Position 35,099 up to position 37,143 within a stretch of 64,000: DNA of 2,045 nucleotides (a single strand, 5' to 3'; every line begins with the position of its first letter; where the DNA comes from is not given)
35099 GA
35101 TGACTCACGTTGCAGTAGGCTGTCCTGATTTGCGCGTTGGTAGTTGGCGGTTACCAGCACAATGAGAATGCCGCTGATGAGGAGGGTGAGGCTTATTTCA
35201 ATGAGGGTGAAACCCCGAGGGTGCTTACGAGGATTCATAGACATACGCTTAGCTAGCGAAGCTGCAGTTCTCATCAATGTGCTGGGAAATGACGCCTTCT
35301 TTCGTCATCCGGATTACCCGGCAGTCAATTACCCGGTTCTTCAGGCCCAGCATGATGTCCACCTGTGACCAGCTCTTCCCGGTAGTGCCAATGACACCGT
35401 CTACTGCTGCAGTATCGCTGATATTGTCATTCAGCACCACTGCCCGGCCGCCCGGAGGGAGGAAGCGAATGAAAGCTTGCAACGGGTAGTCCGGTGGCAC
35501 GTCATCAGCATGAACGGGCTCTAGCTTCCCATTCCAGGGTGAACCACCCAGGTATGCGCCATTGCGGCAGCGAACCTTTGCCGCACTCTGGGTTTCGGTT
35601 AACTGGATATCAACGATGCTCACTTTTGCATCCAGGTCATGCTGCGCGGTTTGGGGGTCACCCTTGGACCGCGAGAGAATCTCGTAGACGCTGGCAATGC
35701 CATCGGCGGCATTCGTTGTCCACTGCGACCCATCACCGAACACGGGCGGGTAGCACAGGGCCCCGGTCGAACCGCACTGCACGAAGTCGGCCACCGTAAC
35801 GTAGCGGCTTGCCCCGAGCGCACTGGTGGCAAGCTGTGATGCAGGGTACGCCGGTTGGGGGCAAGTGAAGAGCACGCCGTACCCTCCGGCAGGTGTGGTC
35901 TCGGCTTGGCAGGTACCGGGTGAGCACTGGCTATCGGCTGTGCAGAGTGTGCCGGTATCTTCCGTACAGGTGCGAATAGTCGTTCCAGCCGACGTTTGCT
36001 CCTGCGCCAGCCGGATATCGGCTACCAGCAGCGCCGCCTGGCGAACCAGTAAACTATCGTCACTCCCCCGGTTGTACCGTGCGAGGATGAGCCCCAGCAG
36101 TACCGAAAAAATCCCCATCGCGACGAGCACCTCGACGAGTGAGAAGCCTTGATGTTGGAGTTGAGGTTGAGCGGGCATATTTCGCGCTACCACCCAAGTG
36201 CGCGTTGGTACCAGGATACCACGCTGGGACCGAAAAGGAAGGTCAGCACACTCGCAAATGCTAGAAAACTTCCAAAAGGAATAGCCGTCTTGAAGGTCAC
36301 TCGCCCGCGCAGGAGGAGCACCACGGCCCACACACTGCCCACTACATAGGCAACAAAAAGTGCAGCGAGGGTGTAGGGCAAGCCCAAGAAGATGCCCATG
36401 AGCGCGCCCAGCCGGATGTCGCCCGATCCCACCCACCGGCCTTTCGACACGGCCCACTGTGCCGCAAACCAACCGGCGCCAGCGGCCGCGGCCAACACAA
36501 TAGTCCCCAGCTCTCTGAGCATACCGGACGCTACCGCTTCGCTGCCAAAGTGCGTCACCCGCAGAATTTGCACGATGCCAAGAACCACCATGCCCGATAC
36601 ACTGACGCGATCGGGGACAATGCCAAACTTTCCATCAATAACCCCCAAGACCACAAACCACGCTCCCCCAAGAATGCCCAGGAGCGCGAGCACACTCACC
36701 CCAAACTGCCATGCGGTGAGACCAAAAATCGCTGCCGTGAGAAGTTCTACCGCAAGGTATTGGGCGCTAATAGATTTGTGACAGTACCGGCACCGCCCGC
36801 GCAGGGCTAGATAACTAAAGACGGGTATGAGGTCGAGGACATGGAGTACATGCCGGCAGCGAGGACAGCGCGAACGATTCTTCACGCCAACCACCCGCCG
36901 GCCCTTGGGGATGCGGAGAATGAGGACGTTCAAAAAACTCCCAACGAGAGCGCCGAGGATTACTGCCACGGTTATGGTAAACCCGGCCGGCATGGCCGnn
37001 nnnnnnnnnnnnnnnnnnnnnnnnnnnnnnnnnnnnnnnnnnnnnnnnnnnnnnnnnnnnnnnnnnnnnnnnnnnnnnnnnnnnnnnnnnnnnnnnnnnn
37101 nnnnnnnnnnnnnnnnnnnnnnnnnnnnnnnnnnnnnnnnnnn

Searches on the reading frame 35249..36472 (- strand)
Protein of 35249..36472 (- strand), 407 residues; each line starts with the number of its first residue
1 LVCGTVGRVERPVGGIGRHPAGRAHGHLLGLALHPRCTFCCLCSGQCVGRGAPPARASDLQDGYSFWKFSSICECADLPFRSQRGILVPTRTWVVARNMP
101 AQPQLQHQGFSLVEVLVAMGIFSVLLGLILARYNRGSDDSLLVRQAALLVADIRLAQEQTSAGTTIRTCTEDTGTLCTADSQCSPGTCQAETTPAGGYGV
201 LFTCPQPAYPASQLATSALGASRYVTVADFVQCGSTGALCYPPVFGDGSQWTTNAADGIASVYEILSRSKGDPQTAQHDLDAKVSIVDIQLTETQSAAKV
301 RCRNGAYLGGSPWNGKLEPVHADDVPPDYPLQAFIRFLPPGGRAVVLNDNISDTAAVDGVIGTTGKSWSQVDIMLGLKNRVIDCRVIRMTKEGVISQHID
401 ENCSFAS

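Call 8: search_protein_families(library=pfam, proteins=[window:35249-36472:-], max_evalue=0.001)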
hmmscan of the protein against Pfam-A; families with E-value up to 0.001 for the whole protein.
window:35249-36472:- (407 aa): 1 family
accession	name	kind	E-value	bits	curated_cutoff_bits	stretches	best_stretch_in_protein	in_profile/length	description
PF07963.17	N_methyl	-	6.6e-07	29.1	21.2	1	107-129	4-26/27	Prokaryotic N-terminal methylation motif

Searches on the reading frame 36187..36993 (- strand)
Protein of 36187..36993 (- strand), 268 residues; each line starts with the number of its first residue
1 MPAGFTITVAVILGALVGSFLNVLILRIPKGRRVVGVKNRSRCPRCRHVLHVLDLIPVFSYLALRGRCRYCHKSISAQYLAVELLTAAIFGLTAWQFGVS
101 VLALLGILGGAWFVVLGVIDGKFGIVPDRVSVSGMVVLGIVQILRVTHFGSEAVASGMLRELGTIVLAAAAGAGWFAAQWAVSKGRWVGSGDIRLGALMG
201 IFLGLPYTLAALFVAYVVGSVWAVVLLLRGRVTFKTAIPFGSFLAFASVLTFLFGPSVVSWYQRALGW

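Call 8: search_protein_families(library=pfam, proteins=[window:36187-36993:-], max_evalue=0.001)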
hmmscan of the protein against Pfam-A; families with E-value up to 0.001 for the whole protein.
window:36187-36993:- (268 aa): 2 families
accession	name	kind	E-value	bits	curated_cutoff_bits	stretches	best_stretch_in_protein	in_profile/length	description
PF06750.18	A24_N_bact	-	9.5e-33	112.6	23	1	12-97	1-84/84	Bacterial Peptidase A24 N-terminal domain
PF01478.23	Peptidase_A24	-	1.8e-07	32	26.5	1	109-224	3-104/104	Type IV leader peptidase family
